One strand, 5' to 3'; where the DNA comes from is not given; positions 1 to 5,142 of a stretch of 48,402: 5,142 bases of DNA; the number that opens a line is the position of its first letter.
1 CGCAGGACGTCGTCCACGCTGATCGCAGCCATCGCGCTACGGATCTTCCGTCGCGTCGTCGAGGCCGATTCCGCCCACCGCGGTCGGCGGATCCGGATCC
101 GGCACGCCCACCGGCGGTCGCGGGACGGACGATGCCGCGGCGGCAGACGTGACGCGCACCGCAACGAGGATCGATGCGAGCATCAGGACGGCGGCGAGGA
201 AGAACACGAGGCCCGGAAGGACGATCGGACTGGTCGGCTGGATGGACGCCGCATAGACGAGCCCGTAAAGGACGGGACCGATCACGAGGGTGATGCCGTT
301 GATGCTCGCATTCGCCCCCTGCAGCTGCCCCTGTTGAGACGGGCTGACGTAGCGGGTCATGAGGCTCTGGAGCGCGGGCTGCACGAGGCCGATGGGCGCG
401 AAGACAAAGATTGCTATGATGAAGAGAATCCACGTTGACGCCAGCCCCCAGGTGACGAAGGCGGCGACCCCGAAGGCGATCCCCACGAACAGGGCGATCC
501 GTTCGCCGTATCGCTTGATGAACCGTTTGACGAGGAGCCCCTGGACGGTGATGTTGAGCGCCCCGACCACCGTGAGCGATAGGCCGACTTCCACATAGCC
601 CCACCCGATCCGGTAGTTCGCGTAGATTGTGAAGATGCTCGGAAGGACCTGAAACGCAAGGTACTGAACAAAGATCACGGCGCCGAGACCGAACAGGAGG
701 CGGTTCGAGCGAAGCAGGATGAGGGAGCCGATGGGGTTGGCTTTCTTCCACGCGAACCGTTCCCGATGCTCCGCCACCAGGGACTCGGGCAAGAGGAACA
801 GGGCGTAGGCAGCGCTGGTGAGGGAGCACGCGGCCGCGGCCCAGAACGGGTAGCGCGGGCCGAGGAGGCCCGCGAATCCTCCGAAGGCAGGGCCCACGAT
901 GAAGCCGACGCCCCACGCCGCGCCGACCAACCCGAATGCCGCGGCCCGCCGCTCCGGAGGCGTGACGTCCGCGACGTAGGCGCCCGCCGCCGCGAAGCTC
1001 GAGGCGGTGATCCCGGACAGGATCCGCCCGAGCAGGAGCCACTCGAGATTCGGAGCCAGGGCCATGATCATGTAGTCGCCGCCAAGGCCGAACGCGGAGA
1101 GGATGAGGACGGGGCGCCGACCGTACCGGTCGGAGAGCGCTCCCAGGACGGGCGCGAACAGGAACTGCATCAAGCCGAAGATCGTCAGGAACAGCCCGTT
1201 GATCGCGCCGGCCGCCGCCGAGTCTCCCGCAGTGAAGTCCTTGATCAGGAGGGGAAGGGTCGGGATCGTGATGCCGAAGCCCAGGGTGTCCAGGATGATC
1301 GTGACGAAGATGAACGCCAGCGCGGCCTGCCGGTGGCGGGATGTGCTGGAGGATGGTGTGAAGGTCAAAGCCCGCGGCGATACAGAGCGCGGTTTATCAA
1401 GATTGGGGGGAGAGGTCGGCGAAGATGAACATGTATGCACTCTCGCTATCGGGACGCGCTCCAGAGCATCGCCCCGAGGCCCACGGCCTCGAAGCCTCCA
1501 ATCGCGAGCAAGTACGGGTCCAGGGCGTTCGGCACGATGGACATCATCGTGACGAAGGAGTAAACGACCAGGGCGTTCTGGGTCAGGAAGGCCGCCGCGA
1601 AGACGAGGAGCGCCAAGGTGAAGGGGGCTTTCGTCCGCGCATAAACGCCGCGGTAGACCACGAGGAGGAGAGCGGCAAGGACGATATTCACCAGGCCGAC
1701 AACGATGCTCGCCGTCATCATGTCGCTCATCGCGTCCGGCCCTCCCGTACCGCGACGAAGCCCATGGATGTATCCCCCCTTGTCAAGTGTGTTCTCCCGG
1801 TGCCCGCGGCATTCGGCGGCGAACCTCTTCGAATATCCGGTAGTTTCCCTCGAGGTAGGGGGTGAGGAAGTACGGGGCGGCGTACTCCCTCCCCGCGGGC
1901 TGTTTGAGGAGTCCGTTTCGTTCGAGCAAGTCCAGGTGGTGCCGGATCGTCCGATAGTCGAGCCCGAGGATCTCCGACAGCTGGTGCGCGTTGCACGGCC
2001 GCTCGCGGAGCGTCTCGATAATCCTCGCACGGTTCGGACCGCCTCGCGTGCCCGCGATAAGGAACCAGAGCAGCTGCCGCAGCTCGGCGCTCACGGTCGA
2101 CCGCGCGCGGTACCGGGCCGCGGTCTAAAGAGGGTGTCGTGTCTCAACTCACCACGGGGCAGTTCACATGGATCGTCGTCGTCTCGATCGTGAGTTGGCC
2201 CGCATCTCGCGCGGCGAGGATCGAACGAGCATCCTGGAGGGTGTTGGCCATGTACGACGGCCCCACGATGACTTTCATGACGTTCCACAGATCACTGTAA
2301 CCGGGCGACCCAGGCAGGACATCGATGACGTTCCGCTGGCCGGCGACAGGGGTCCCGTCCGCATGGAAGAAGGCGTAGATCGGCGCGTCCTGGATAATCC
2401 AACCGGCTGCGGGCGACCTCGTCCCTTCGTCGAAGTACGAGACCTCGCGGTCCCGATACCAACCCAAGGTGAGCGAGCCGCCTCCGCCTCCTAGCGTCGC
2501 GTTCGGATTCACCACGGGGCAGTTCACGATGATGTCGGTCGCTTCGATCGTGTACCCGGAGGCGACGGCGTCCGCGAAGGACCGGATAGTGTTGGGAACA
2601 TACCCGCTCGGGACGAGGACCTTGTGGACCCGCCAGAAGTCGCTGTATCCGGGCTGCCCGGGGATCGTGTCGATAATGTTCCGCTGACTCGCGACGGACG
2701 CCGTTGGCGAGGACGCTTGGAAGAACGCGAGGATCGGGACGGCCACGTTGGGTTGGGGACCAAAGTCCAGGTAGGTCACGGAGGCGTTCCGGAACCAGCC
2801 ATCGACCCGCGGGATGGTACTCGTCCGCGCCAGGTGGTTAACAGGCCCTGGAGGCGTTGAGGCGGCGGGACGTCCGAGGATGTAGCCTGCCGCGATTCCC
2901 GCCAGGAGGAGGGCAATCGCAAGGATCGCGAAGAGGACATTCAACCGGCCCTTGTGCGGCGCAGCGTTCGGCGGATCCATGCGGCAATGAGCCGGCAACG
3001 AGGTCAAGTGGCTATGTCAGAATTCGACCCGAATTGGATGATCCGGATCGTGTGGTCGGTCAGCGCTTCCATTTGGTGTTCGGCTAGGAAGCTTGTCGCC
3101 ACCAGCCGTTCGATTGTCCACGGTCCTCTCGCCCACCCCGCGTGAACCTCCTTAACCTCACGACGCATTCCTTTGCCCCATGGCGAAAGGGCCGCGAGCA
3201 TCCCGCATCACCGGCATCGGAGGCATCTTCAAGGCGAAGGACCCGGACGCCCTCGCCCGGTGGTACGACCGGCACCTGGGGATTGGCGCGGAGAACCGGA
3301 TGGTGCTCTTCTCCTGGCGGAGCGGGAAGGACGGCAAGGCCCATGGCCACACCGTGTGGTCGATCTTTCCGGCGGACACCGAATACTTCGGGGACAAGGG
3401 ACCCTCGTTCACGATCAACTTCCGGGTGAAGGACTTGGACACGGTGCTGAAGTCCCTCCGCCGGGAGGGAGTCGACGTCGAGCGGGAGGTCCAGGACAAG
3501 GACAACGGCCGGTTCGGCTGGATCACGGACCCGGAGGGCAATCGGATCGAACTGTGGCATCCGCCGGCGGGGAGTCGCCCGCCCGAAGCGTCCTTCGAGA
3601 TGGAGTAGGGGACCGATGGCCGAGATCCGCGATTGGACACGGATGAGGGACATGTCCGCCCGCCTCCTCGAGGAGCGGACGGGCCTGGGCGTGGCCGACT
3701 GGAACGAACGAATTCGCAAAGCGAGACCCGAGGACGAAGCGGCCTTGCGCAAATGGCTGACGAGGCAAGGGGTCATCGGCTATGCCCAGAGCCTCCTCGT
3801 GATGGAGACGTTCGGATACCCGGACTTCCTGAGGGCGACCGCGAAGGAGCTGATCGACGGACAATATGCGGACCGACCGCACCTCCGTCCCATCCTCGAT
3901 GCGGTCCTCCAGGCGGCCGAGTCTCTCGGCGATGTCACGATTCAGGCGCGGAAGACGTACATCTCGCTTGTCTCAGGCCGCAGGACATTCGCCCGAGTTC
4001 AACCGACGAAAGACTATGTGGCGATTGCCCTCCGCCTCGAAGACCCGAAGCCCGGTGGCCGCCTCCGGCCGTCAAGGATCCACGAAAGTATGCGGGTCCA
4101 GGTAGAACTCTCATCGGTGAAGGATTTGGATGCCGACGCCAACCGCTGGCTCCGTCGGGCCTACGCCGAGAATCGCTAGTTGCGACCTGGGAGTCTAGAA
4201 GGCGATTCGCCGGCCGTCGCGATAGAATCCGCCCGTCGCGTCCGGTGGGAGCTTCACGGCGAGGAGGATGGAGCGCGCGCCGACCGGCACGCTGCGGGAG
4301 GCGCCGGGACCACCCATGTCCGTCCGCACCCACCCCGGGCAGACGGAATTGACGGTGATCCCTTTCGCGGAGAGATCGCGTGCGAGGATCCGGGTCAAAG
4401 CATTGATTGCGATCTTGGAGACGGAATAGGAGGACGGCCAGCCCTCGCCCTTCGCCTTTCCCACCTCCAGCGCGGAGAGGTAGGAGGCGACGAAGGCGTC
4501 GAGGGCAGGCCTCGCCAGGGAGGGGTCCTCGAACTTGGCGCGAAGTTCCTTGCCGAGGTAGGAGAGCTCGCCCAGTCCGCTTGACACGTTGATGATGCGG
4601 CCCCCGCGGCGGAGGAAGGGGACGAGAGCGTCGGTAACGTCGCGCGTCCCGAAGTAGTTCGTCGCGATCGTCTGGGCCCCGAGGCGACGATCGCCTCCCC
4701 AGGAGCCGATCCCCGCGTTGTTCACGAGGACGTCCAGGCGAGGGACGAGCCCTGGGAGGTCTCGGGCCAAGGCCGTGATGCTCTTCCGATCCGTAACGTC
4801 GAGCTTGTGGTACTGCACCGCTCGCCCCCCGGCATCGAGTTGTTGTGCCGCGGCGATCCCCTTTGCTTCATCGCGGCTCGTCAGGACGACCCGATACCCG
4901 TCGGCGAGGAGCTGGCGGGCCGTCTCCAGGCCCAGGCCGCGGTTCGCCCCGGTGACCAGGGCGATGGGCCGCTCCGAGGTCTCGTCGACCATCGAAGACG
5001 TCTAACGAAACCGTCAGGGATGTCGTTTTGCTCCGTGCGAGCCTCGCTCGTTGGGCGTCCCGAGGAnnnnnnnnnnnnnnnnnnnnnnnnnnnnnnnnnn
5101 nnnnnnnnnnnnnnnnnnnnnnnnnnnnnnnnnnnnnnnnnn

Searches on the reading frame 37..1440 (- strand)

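Call 37: search_protein_families(library=pfam, proteins=[window:37-1440:-], max_evalue=0.00001)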
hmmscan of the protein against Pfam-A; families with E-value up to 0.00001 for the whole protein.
window:37-1440:- (467 aa): 2 families
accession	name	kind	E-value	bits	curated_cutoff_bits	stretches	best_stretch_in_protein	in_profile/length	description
PF07690.21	MFS_1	-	1.1e-50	172.9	33.4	2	44-346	1-303/347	Major Facilitator Superfamily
PF00083.30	Sugar_tr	-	2.2e-10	40.5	22.3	1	80-227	47-204/452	Sugar (and other) transporter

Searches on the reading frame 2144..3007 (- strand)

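Call 37: search_protein_families(library=pfam, proteins=[window:2144-3007:-], max_evalue=0.00001)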
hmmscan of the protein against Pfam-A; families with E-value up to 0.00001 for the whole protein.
window:2144-3007:- (287 aa): 1 family
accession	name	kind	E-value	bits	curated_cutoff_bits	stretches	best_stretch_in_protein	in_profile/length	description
PF24298.1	DUF7482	-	4.8e-14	53.1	27.5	1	213-286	43-111/257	Domain of unknown function (DUF7482)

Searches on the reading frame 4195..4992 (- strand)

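Call 37: search_protein_families(library=pfam, proteins=[window:4195-4992:-], max_evalue=0.00001)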
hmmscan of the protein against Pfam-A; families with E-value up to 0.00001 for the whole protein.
window:4195-4992:- (265 aa): 4 families
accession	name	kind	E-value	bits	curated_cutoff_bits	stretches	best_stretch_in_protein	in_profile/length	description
PF00106.31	adh_short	-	1.8e-41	142.3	26.6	2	10-145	2-143/195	short chain dehydrogenase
PF13561.12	adh_short_C2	-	2.1e-32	113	27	2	15-142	1-134/236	Enoyl-(Acyl carrier protein) reductase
PF08659.16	KR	-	2.4e-09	37.8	22.6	1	12-95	4-91/180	KR domain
PF01370.27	Epimerase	-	2.5e-08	34.1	20.9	1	11-138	1-115/240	NAD dependent epimerase/dehydratase family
